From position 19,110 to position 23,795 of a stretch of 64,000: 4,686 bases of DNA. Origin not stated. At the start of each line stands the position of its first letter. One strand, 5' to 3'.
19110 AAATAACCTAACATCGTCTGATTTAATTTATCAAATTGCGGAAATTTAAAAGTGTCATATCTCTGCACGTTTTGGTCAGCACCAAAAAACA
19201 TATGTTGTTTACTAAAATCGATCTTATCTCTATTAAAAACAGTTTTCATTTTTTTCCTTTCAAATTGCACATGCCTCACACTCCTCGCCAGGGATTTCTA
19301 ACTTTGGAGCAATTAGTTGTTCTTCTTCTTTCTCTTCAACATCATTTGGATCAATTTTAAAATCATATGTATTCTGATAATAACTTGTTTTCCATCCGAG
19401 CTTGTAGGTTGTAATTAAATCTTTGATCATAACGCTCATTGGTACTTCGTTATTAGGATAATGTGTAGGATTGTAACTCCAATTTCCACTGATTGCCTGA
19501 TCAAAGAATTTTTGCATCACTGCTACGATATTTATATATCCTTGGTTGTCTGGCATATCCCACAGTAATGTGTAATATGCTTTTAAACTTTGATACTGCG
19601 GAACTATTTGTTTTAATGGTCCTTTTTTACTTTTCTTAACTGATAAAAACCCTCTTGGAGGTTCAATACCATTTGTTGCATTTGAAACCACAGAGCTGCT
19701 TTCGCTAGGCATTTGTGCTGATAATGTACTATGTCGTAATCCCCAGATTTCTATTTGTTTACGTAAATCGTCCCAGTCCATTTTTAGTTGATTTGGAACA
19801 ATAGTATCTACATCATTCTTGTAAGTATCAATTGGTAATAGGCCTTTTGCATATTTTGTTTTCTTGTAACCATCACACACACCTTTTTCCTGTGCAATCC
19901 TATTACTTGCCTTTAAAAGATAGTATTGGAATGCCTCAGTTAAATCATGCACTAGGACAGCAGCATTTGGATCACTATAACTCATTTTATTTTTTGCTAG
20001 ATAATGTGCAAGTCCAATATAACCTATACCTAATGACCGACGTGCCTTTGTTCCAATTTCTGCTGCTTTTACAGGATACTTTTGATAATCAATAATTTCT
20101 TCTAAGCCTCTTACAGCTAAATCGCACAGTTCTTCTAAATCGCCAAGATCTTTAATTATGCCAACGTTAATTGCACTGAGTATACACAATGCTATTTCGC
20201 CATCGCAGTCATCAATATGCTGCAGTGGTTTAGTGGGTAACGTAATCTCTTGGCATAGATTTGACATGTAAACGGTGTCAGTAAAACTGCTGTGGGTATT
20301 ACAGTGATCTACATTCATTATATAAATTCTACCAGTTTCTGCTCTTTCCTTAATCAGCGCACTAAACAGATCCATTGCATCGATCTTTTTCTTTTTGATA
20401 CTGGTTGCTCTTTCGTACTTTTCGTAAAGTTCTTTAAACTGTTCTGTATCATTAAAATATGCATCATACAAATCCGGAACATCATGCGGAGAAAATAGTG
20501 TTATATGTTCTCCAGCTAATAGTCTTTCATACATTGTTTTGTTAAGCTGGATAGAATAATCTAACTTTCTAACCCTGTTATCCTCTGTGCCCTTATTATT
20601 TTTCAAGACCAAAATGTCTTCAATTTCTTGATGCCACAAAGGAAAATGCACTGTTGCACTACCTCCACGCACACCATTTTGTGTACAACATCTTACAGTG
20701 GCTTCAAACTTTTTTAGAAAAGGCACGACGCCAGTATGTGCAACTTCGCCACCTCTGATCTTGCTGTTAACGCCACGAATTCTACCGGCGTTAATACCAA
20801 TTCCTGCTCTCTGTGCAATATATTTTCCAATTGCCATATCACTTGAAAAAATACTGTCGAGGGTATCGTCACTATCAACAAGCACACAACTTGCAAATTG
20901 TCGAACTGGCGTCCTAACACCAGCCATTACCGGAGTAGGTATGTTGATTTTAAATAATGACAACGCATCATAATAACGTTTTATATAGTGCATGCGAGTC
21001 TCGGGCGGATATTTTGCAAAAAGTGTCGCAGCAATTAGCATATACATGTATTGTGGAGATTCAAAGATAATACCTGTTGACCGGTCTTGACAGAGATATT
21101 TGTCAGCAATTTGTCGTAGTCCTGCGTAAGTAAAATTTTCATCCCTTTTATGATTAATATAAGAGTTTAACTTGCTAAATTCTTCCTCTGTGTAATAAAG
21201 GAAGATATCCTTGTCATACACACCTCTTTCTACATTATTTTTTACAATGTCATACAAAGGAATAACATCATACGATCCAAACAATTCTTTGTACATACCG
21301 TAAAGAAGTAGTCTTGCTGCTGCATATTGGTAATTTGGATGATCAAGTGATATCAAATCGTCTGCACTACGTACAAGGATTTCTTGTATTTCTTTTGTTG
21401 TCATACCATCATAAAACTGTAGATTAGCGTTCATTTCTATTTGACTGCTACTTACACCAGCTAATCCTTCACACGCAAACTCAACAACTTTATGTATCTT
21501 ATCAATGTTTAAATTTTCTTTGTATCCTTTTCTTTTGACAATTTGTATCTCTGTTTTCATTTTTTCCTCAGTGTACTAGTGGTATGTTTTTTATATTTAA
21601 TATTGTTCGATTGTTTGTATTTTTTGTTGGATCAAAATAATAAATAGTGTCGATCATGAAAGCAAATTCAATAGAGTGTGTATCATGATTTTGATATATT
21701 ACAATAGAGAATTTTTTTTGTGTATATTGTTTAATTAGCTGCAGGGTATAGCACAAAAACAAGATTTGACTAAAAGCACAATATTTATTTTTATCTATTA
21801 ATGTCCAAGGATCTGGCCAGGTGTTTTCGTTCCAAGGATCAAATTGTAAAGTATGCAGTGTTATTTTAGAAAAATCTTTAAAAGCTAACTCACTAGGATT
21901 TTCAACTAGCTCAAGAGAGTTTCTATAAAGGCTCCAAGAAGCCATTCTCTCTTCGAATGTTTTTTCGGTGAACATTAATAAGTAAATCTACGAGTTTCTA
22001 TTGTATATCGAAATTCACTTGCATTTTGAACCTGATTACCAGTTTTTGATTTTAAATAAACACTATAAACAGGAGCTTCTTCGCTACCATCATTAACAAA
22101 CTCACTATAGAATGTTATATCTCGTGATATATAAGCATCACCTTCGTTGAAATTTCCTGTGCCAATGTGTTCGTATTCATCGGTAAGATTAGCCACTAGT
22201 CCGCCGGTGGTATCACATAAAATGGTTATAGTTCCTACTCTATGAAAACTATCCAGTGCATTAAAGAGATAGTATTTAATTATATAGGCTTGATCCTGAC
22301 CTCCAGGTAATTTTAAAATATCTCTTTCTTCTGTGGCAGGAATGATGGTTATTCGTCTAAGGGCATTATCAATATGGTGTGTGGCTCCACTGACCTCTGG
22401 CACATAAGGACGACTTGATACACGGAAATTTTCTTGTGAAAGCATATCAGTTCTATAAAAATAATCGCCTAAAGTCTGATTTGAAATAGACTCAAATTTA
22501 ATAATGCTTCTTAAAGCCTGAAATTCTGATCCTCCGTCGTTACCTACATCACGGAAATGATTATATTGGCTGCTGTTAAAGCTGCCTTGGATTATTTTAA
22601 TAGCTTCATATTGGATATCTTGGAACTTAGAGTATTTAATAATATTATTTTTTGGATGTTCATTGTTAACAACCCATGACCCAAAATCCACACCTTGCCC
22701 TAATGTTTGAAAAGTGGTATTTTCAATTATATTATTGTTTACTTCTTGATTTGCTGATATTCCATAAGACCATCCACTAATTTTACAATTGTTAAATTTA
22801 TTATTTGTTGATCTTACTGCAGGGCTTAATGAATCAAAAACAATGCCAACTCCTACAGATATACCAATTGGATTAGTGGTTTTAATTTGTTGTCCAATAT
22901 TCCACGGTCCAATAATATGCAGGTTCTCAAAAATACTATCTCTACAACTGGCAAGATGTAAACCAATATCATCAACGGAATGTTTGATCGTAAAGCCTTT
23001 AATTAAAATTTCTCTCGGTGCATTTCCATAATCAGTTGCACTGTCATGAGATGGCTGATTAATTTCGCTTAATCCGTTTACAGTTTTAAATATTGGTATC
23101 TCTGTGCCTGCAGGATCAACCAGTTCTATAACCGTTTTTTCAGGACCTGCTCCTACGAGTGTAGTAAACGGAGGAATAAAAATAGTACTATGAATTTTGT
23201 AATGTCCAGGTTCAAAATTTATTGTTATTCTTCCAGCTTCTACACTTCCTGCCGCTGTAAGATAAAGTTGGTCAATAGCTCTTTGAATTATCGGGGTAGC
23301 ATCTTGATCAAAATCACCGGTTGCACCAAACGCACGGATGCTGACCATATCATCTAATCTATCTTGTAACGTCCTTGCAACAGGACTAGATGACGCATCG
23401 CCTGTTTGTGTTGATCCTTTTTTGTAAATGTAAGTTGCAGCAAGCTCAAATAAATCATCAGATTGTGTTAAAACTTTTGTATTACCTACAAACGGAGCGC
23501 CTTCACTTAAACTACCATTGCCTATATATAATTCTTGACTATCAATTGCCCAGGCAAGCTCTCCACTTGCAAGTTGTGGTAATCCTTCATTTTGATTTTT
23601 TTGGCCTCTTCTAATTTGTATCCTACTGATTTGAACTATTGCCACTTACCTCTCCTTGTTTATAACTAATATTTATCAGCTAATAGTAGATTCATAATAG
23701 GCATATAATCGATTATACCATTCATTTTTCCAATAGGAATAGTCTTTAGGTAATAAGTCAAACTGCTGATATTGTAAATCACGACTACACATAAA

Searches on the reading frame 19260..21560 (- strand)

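Call 86: search_protein_families(library=phrogs, proteins=[window:19260-21560:-], max_evalue=0.00001)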
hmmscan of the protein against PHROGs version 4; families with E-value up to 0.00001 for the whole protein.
window:19260-21560:- (766 aa): 6 families
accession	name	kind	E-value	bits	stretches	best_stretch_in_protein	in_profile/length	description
phrog_84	-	DNA, RNA and nucleotide metabolism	0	1127.4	1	2-765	60-795/975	ribonucleoside-diphosphate reductase large subunit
phrog_3987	-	DNA, RNA and nucleotide metabolism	1.4e-182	608.5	1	4-465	3-461/467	ribonucleotide reductase large subunit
phrog_3844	-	moron, auxiliary metabolic gene and host takeover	7e-153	510.8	1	307-764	1-449/451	NrdA-like aerobic NDP reductase large subunit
phrog_36555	-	DNA, RNA and nucleotide metabolism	1.8e-78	263.3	1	594-765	1-171/172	ribonucleotide reductase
phrog_22953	-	DNA, RNA and nucleotide metabolism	5.1e-22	79.8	1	258-436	4-201/201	ribonucleotide reductase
phrog_6132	-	DNA, RNA and nucleotide metabolism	8.3e-16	59.2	1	110-297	107-290/530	ribonucleotide reductase large subunit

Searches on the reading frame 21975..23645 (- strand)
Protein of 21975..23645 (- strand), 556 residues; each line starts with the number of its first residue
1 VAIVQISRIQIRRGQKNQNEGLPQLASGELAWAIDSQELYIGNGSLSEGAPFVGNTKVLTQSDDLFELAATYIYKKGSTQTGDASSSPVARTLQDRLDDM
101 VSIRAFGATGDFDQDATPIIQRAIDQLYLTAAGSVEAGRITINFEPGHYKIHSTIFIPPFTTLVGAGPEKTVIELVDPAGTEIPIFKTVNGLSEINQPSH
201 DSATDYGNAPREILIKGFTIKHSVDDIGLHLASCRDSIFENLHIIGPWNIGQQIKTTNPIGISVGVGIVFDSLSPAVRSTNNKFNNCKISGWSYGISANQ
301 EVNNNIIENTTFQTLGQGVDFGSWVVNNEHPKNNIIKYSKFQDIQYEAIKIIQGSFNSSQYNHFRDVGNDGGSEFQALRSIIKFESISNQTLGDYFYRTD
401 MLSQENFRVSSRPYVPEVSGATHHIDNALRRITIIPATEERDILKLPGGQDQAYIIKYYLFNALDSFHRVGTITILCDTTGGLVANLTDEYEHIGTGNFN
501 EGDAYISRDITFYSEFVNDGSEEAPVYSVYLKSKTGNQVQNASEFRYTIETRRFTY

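Call 86: search_protein_families(library=phrogs, proteins=[window:21975-23645:-], max_evalue=0.00001)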
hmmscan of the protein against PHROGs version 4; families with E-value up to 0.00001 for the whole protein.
window:21975-23645:- (556 aa): 1 family
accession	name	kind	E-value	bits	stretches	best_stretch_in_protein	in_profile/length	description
phrog_7458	-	tail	8.9e-06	25.2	0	98-174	120-189/732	tail spike protein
